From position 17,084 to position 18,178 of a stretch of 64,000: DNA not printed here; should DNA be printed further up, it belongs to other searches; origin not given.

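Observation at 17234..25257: Five defence-type genes packed into one operon with 5-14-nt gaps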

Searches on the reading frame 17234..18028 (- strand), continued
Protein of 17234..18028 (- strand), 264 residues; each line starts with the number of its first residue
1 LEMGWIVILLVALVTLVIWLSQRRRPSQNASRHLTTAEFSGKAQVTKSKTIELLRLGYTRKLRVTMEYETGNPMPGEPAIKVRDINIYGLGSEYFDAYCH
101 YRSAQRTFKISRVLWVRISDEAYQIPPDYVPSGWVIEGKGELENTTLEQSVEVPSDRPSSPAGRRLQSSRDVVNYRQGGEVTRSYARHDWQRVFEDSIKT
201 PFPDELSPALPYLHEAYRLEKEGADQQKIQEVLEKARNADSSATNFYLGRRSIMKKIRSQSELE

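Call 68: search_protein_representatives(alignment_id=A3)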
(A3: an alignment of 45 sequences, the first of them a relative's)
Query: 45 sequences, 274 profile positions. Proteins with E-value up to 0.001 (for the whole library): 708; up to 1e-10: 96; up to 1e-30: 25. The best 150 are listed.
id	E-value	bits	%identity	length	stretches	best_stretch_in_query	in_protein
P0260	3.7e-121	420.2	-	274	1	1-273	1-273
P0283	9.5e-107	373.0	-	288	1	3-273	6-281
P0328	5.7e-91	321.2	-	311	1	3-272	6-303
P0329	7.6e-88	311.0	-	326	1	7-271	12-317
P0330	3.1e-74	266.3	-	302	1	4-273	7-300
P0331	6.4e-69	248.9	-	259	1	3-269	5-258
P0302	1.6e-67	244.3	-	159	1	1-148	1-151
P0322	3.5e-55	203.8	-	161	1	1-145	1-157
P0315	3.5e-54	200.6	-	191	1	1-145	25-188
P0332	9.1e-52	192.6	-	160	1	1-143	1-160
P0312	9.9e-52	192.5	-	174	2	151-271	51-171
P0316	7.2e-51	189.7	-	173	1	1-142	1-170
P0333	4.3e-50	187.2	-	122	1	1-123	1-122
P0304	6.6e-50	186.5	-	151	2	183-272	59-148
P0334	5.4e-49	183.5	-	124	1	152-273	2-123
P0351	2.4e-27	112.5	-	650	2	51-153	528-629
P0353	1.9e-25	106.3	-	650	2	39-143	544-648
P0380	2.9e-13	66.3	-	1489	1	33-135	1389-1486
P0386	1.2e-12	64.4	-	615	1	50-136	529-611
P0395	3.3e-12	62.9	-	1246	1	46-130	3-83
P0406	1.4e-11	60.8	-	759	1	39-138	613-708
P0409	2.9e-11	59.8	-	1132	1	47-174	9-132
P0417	1.6e-10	57.4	-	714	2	52-138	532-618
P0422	2.4e-10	56.8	-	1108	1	49-127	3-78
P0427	8.5e-10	55.0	-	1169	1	49-177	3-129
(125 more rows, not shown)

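Call 69: search_protein_families(library=pfam, proteins=[P0395, P0409, P0422, P0427, P0380, P0351, P0353, P0386, P0406, P0417], max_evalue=0.0001)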
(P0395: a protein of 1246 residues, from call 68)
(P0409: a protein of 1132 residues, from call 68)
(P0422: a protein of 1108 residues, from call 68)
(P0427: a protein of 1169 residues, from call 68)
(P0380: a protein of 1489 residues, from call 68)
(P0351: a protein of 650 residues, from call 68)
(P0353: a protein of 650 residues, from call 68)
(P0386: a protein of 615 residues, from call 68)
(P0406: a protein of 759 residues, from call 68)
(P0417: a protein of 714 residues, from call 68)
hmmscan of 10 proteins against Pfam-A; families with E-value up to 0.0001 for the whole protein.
P0395 (1246 aa): 8 families
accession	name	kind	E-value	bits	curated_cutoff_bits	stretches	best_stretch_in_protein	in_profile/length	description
PF13087.12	AAA_12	-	8.8e-29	100.9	27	1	914-1093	14-194/195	AAA domain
PF13086.12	AAA_11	-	5.8e-26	92.2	27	2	471-586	2-131/257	AAA domain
PF13604.12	AAA_30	-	3.9e-14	53.3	27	1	471-533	2-66/191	AAA domain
PF13245.12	AAA_19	-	1.7e-13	51.3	25.1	1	475-534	1-62/134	AAA domain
PF18741.7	MTES_1575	-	4.8e-12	46.2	38.2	1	1145-1223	2-80/96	REase_MTES_1575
PF13280.12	WYL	-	3.7e-09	36.9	21.8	1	8-68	4-68/70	WYL domain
PF04480.18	DUF559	-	5.6e-08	33.1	20.6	1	1152-1233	25-102/109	Protein of unknown function (DUF559)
PF01443.25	Viral_helicase1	-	3.3e-05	24.3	21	0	834-875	59-102/228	Viral superfamily 1 RNA helicase core domain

P0409 (1132 aa): 10 families
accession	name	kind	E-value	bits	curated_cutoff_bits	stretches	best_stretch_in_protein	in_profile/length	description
PF13086.12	AAA_11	-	5.1e-27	95.7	27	2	399-500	2-118/257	AAA domain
PF13087.12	AAA_12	-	3.4e-23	82.7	27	1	821-1000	4-194/195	AAA domain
PF18741.7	MTES_1575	-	3.6e-15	56.3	38.2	1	1038-1127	2-93/96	REase_MTES_1575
PF13245.12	AAA_19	-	1.2e-10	42.1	25.1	1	403-463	1-63/134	AAA domain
PF13604.12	AAA_30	-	1.5e-09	38.3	27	0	400-462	3-67/191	AAA domain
PF13280.12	WYL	-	2.7e-08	34.1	21.8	1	15-74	6-68/70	WYL domain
PF04480.18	DUF559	-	5.3e-08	33.1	20.6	1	1034-1128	14-106/109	Protein of unknown function (DUF559)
PF01443.25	Viral_helicase1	-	2.2e-07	31.4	21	0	749-793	53-102/228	Viral superfamily 1 RNA helicase core domain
PF09848.15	SLFN-g3_helicase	-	4.7e-06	26.6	24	1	416-467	4-57/354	Schlafen group 3, DNA/RNA helicase domain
PF05127.21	NAT10_TcmA_helicase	-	7.3e-05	23.2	22.7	0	417-467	1-52/176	RNA cytidine acetyltransferase NAT10/TcmA, helicase domain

P0422 (1108 aa): 10 families
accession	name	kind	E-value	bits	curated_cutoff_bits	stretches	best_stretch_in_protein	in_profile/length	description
PF13086.12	AAA_11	-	3e-28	99.7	27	1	376-765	2-251/257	AAA domain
PF13087.12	AAA_12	-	5.9e-26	91.7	27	1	809-975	13-193/195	AAA domain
PF18741.7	MTES_1575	-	5.1e-16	59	38.2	1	1014-1103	2-93/96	REase_MTES_1575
PF13245.12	AAA_19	-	1.6e-12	48.1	25.1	0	381-440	2-63/134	AAA domain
PF13604.12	AAA_30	-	6.1e-10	39.6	27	0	377-439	3-67/191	AAA domain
PF13280.12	WYL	-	2.3e-09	37.6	21.8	1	5-67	4-69/70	WYL domain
PF04480.18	DUF559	-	4.4e-08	33.4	20.6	1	1031-1104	38-106/109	Protein of unknown function (DUF559)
PF09848.15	SLFN-g3_helicase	-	1.9e-07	31.1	24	1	392-442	3-55/354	Schlafen group 3, DNA/RNA helicase domain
PF01443.25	Viral_helicase1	-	9.8e-07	29.2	21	0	728-770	59-103/228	Viral superfamily 1 RNA helicase core domain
PF02562.22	PhoH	-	8.8e-06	25.8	27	0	373-420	2-49/205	PhoH-like protein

P0427 (1169 aa): 7 families
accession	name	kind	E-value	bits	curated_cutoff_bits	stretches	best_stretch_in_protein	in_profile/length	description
PF13086.12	AAA_11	-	3e-29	103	27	1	286-653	2-256/257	AAA domain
PF13087.12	AAA_12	-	2.5e-26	92.9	27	1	683-870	14-194/195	AAA domain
PF01396.24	Zn_ribbon_Top1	-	2e-15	56.7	32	2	1088-1121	3-37/39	Topoisomerase DNA binding C4 zinc finger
PF13604.12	AAA_30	-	2.7e-11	44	27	1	287-346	3-64/191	AAA domain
PF13245.12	AAA_19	-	3.1e-11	44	25.1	1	290-649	1-131/134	AAA domain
PF13091.12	PLDc_2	-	6.8e-08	32.9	27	1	940-1034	4-101/132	PLD-like domain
PF13280.12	WYL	-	1e-07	32.3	21.8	1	4-68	3-68/70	WYL domain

P0380 (1489 aa): 8 families
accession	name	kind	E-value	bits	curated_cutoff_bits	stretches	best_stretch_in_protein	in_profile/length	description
PF18741.7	MTES_1575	-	2.6e-34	117.6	38.2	1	1050-1147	1-96/96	REase_MTES_1575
PF13086.12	AAA_11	-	6.2e-17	62.6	27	2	719-789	183-254/257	AAA domain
PF13087.12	AAA_12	-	2.6e-13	50.4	27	1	818-1000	15-193/195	AAA domain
PF13280.12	WYL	-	2.8e-10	40.5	21.8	1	1408-1467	5-69/70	WYL domain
PF13195.11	DUF4011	-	1.9e-09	38.1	22.2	1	34-130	76-158/158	Protein of unknown function (DUF4011)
PF13245.12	AAA_19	-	5e-09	36.9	25.1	0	243-301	1-61/134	AAA domain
PF13604.12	AAA_30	-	3.2e-08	34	27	0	241-295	4-60/191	AAA domain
PF01443.25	Viral_helicase1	-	7e-05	23.2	21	0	746-788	54-100/228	Viral superfamily 1 RNA helicase core domain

P0351 (650 aa): 4 families
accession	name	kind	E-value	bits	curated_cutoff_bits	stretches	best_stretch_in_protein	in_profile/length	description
PF13671.12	AAA_33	-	1.5e-21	77.7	27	1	65-186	1-128/143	AAA domain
PF13280.12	WYL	-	3.3e-13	49.9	21.8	1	529-593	5-70/70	WYL domain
PF08433.16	KTI12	-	4e-07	30.3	22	1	65-181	3-122/271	Chromatin associated protein KTI12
PF13238.12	AAA_18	-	6.2e-05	23.9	29.4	0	66-180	1-113/128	AAA domain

P0353 (650 aa): 8 families
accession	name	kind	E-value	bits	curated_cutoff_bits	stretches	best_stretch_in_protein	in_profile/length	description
PF05970.20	PIF1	-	2.2e-29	103.1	25.9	1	104-277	11-190/223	PIF1-like helicase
PF13604.12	AAA_30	-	1e-13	51.9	27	1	104-298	12-176/191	AAA domain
PF13245.12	AAA_19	-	9.6e-12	45.7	25.1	1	111-236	12-133/134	AAA domain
PF13280.12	WYL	-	6.9e-10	39.2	21.8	1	557-621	5-69/70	WYL domain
PF02689.20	Herpes_Helicase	-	3.4e-07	29.1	27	0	438-490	721-774/808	Helicase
PF21530.3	Pif1_2B_dom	-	1.2e-05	25.3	23.9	1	359-395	10-46/47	DNA helicase Pif1, 2B domain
PF13401.12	AAA_22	-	4.8e-05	24.1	27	1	109-227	4-122/130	AAA domain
PF18335.7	SH3_13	-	5.7e-05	23.3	41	0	368-404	26-62/65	ATP-dependent RecD-like DNA helicase SH3 domain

P0386 (615 aa): 3 families
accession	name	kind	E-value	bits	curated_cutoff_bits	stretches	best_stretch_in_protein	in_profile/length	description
PF18741.7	MTES_1575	-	5e-35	119.9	38.2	1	162-257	1-94/96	REase_MTES_1575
PF13280.12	WYL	-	8.5e-10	38.9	21.8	1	530-589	4-68/70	WYL domain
PF13087.12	AAA_12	-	9e-07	29.1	27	1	7-114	104-193/195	AAA domain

P0406 (759 aa): 3 families
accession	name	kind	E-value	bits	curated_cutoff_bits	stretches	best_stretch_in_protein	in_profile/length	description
PF18741.7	MTES_1575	-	5.4e-31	107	38.2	1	263-355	1-91/96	REase_MTES_1575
PF13087.12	AAA_12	-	5.4e-10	39.6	27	1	89-214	82-192/195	AAA domain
PF13280.12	WYL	-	5.1e-08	33.2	21.8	1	624-684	3-68/70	WYL domain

P0417 (714 aa): 3 families
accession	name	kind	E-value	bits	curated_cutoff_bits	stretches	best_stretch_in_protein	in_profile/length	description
PF13280.12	WYL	-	6.1e-41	138.7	21.8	2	529-597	2-70/70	WYL domain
PF19187.6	HTH_PafC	-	2.3e-19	69.7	32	1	383-481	2-96/115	PafC helix-turn-helix domain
PF25583.1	WCX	-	1.1e-07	32.5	23.9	0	277-349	3-75/76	WCX domain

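Call 85: search_dna_similar(query=window:17237-18022:-, collection=plasmids, mode=protein, max_evalue=0.0001, max_rows=10)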
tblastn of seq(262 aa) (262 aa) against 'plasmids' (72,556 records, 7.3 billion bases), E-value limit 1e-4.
Records with a match: 1; places in all: 1; records where one place covers at least 80% of the query: 0.
Best place of each record, by identity: <60% 1.
By first word of the organism name: Haloquadratum 1.
By predicted mobility (MOB-suite, as given by PLSDB): non-mobilizable 1.
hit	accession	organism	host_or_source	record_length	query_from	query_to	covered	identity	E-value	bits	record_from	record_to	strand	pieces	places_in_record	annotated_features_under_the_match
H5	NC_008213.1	Haloquadratum walsbyi DSM 16790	-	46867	50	127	30%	29.3%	4e-5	52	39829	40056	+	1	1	CFI-box-CTERM domain-containing protein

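Call 91: search_protein_families(library=padloc, proteins=[P0427, P0395], max_evalue=0.001)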
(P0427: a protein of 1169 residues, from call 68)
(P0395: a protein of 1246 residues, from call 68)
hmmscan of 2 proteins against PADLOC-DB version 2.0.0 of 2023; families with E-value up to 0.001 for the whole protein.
P0427 (1169 aa): 11 families
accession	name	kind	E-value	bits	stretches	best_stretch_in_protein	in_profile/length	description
PDLC03920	MkoA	-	6.7e-50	168.4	1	266-890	595-1097/1112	-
PDLC03924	MkoC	-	2.2e-44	149.9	2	611-1041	671-1106/1136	-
PDLC03921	MkoA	-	1.7e-36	123.5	1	268-892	1009-1588/1607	-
PDLC01457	WYL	-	7.3e-09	33.5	1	5-77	128-200/229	"CAS-I,CAS-II,CAS-III,CAS-IV,CAS-V,CAS-VI; associated_signaling"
PDLC01652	WYL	-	1.5e-07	29.8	1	4-88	20-84/162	"CAS-I,CAS-II,CAS-III,CAS-IV,CAS-V,CAS-VI; associated_signaling"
PDLC04140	mad8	-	2.9e-07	28.3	1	287-464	13-146/314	mads_8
PDLC03922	MkoB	-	4.9e-07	27.4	1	899-991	281-369/610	-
PDLC05065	PDC-S68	-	8.8e-07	25.1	1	254-323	576-643/1221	-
PDLC00582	JetC3|JetC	-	2.5e-05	20.3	1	391-589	817-1018/1472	DUF3584 domain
PDLC00121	GajB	-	6.9e-05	19.6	1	304-355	22-78/565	UrvD helicase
PDLC02895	DpdJ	-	0.00012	17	0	785-872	372-456/2112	DpdJ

P0395 (1246 aa): 16 families
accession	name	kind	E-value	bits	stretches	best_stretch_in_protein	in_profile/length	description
PDLC03924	MkoC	-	1.7e-60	203.3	1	470-1099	248-950/1136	-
PDLC03920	MkoA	-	2.5e-53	179.7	1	470-1113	615-1099/1112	-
PDLC05009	PDC-S37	-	1.1e-45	154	2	815-1220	918-1319/1550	-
PDLC03921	MkoA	-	3.6e-33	112.4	2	835-1094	1297-1568/1607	-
PDLC02194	Hhe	-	1.6e-24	83.3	2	807-1221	1353-1762/1911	-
PDLC01457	WYL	-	6e-11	40.4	1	8-99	128-207/229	"CAS-I,CAS-II,CAS-III,CAS-IV,CAS-V,CAS-VI; associated_signaling"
PDLC01734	typeIV_RecD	-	2.3e-08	30.8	0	470-530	339-399/763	RecD_0_IVD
PDLC01652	WYL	-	1.2e-07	30.2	1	8-88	21-93/162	"CAS-I,CAS-II,CAS-III,CAS-IV,CAS-V,CAS-VI; associated_signaling"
PDLC04140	mad8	-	4.9e-07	27.6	1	479-596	20-123/314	mads_8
PDLC05065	PDC-S68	-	1.3e-06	24.5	0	474-518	609-653/1221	-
PDLC05064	PDC-S68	-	2.8e-05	20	0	471-528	686-743/1273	-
PDLC05066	PDC-S68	-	6.3e-05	19.1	0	474-527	582-638/1202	-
PDLC00117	GajB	-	0.00013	18.6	0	1037-1093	517-576/604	UrvD helicase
PDLC00623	ZorC1|ZorC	-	0.00024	17.9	1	141-201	614-674/687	EH signature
PDLC01148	RecD_like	-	0.00041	16.7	0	469-515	312-358/719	RecD/Tra ATPase fused to N-terminal HHH domain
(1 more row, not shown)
